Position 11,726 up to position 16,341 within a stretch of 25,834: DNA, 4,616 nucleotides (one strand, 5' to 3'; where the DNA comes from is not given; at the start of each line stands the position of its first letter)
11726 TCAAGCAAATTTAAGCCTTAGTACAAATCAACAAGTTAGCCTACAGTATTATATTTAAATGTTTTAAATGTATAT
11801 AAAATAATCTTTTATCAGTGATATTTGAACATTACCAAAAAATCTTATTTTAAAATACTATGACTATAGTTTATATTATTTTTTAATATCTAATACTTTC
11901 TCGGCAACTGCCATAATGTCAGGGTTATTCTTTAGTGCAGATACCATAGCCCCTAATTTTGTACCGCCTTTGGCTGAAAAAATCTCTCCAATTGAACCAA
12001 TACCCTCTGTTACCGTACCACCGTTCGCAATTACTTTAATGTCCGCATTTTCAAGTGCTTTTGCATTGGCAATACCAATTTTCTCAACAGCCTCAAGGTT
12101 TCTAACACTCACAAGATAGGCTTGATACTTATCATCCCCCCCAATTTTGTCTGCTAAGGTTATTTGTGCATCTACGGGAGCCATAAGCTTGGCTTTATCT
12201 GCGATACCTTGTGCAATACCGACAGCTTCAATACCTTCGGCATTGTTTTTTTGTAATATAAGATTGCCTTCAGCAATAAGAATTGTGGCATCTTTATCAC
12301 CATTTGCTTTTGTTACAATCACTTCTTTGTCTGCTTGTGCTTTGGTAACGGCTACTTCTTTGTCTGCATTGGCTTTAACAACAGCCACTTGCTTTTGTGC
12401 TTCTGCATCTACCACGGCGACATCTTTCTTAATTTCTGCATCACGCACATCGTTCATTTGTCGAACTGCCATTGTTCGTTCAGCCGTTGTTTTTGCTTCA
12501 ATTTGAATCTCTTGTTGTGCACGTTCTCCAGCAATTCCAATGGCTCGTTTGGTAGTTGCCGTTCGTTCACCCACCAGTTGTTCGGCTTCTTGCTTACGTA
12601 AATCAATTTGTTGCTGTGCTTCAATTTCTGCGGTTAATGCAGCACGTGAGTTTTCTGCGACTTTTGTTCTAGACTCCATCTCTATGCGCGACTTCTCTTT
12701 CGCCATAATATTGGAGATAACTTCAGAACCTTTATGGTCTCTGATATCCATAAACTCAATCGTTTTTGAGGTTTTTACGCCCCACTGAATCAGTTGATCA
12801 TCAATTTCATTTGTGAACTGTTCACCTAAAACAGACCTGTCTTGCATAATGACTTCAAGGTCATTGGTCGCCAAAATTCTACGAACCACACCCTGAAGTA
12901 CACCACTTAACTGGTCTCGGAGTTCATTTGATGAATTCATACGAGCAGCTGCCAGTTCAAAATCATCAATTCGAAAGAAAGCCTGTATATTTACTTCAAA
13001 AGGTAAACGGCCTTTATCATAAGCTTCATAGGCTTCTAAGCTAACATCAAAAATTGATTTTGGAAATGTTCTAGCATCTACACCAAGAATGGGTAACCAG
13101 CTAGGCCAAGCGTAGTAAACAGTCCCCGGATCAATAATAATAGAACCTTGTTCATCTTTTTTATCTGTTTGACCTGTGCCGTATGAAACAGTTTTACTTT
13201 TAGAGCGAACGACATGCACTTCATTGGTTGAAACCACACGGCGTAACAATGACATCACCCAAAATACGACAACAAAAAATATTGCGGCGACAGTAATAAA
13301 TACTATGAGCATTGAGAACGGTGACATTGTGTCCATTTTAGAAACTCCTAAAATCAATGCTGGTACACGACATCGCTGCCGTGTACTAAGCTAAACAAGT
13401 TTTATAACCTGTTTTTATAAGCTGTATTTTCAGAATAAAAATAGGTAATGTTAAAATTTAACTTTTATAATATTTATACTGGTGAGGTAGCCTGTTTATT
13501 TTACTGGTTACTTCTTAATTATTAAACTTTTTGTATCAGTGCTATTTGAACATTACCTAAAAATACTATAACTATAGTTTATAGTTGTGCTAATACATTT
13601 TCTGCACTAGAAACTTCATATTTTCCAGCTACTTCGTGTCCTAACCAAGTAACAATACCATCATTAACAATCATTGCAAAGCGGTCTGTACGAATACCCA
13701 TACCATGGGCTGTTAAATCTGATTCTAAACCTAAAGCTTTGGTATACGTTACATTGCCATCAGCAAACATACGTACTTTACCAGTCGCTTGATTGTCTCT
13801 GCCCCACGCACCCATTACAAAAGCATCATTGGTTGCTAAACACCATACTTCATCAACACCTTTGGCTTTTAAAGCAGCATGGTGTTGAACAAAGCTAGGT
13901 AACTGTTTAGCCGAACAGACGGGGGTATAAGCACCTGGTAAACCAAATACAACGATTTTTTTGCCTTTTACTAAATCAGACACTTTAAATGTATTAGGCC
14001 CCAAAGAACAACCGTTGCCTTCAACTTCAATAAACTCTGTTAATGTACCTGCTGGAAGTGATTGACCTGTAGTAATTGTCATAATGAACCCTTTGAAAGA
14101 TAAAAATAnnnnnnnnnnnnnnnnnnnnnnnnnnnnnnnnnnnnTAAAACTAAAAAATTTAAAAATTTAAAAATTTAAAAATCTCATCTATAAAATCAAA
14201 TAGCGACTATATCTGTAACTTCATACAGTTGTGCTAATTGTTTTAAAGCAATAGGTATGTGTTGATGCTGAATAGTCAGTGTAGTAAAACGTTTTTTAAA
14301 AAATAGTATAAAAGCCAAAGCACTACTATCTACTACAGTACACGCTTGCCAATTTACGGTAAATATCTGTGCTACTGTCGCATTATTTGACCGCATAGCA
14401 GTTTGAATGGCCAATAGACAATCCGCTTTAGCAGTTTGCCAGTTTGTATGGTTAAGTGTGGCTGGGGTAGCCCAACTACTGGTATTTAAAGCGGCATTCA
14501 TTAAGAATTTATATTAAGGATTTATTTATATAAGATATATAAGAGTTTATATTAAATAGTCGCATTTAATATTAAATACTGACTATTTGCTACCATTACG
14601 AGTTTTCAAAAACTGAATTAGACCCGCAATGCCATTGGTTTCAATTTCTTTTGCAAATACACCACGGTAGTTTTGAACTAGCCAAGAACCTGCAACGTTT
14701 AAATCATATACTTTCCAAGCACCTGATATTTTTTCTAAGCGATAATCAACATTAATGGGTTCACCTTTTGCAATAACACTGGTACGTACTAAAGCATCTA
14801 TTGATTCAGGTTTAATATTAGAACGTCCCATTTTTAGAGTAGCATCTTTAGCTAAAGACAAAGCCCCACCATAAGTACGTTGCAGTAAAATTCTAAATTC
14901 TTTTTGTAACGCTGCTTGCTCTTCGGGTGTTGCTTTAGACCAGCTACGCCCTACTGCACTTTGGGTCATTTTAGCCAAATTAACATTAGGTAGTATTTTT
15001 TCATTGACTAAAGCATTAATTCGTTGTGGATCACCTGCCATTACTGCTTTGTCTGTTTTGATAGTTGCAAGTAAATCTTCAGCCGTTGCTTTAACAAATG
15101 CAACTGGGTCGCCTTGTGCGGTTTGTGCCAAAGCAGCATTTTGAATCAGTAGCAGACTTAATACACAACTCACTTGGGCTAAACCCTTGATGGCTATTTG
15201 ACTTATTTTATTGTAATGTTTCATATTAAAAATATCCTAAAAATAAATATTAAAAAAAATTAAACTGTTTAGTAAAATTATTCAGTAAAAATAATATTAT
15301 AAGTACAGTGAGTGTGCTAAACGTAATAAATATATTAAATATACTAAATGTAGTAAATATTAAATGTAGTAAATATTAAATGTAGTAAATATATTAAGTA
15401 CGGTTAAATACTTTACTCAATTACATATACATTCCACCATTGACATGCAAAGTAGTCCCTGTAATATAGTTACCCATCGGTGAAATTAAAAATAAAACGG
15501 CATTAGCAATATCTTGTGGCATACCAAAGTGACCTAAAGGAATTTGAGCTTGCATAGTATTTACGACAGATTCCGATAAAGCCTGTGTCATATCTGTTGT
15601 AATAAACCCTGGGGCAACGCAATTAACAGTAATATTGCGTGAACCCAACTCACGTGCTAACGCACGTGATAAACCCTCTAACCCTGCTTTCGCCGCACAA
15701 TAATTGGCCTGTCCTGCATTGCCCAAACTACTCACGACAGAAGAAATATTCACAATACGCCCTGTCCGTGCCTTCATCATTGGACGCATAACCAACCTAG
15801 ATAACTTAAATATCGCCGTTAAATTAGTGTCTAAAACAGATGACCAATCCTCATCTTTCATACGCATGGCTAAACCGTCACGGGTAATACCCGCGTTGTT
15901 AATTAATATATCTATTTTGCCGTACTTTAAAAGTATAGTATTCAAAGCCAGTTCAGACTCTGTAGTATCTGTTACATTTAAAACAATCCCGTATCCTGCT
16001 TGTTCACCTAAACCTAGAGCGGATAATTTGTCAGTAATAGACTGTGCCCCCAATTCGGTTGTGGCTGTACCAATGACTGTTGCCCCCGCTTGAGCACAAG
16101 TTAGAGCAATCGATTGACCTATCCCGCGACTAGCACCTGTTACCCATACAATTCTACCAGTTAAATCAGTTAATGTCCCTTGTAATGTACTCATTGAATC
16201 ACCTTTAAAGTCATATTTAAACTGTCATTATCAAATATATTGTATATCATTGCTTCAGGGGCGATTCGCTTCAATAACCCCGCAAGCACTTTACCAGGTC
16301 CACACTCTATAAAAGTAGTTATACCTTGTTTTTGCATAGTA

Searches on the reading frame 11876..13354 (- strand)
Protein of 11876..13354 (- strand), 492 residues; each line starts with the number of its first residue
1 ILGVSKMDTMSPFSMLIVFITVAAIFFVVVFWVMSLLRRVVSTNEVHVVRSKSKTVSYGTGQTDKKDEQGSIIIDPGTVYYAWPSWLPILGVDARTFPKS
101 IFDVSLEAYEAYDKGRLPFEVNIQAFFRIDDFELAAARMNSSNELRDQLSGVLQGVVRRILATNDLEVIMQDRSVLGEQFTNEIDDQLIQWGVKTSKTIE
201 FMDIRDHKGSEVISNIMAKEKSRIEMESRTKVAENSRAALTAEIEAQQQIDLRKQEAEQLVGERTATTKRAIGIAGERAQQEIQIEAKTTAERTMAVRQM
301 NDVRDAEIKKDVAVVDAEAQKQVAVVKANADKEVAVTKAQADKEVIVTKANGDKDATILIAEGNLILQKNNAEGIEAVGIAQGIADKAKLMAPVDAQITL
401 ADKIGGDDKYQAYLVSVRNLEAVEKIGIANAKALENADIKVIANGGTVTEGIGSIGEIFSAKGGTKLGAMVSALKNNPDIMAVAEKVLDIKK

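Call 20: search_protein_families(library=ncbifam, proteins=[window:11876-13354:-], max_evalue=1e-10)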
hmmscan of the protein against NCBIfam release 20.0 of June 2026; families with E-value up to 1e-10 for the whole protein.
window:11876-13354:- (492 aa): 0 families

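Call 53: search_protein_families(library=padloc, proteins=[window:11876-13354:-], max_evalue=0.001)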
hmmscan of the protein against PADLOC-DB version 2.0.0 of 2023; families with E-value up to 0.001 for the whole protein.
window:11876-13354:- (492 aa): 0 families

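Call 64: search_protein_families(library=pfam, proteins=[window:11876-13354:-], max_evalue=0.001)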
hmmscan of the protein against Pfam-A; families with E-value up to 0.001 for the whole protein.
window:11876-13354:- (492 aa): 1 family
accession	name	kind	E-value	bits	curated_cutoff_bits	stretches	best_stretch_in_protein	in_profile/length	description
PF01145.31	Band_7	-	2.3e-15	57.5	23.6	1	40-235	2-174/176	SPFH domain / Band 7 family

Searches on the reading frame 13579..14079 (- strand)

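Call 20: search_protein_families(library=ncbifam, proteins=[window:13579-14079:-], max_evalue=1e-10)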
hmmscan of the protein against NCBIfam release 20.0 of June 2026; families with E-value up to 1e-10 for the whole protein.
window:13579-14079:- (166 aa): 0 families

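Call 53: search_protein_families(library=padloc, proteins=[window:13579-14079:-], max_evalue=0.001)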
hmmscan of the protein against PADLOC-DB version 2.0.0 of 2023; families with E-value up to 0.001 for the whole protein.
window:13579-14079:- (166 aa): 0 families

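Call 64: search_protein_families(library=pfam, proteins=[window:13579-14079:-], max_evalue=0.001)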
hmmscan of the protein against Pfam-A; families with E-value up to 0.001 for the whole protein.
window:13579-14079:- (166 aa): 2 families
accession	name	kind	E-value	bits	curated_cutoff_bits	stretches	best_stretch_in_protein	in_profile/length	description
PF08534.16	Redoxin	-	1.2e-32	113.2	26.6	1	5-163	3-148/148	Redoxin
PF00578.27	AhpC-TSA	-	9.8e-11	42.1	26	1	28-144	15-122/124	AhpC/TSA family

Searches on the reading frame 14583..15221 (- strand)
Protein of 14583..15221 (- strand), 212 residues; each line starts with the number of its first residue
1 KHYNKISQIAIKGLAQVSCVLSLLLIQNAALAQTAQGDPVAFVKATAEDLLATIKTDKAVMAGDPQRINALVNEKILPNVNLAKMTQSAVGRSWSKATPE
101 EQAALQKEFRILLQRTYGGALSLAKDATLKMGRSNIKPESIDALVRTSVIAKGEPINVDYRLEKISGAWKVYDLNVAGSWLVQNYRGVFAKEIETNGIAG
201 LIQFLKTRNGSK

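Call 20: search_protein_families(library=ncbifam, proteins=[window:14583-15221:-], max_evalue=1e-10)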
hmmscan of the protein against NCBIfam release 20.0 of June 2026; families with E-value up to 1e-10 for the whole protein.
window:14583-15221:- (212 aa): 2 families
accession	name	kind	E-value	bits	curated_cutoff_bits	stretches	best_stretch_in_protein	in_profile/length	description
NF011697.0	PRK15117.1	equivalog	7.8e-18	65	195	1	21-207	8-199/211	phospholipid-binding protein MlaC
TIGR03481.1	HpnM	hypoth_equivalog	3e-16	59.3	160.1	1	18-208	6-194/200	hopanoid biosynthesis associated membrane protein HpnM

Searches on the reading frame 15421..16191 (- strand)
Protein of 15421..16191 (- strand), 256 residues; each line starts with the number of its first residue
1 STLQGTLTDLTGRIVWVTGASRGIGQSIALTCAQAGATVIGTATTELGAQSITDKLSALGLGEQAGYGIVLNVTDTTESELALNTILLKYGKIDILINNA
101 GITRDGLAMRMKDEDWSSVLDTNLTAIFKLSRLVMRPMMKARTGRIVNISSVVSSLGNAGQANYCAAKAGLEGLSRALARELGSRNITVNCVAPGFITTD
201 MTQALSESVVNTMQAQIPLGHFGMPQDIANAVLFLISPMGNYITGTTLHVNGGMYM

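Call 64: search_protein_families(library=pfam, proteins=[window:15421-16191:-], max_evalue=0.001)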
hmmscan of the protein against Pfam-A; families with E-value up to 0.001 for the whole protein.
window:15421-16191:- (256 aa): 3 families
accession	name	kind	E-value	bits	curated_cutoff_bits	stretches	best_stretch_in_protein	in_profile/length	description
PF13561.12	adh_short_C2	-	1.1e-63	215.4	27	1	19-254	1-235/236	Enoyl-(Acyl carrier protein) reductase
PF00106.31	adh_short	-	8.3e-57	192.3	26.6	1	14-207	2-192/195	short chain dehydrogenase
PF08659.16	KR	-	1.4e-16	61.4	22.6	1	15-189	3-173/180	KR domain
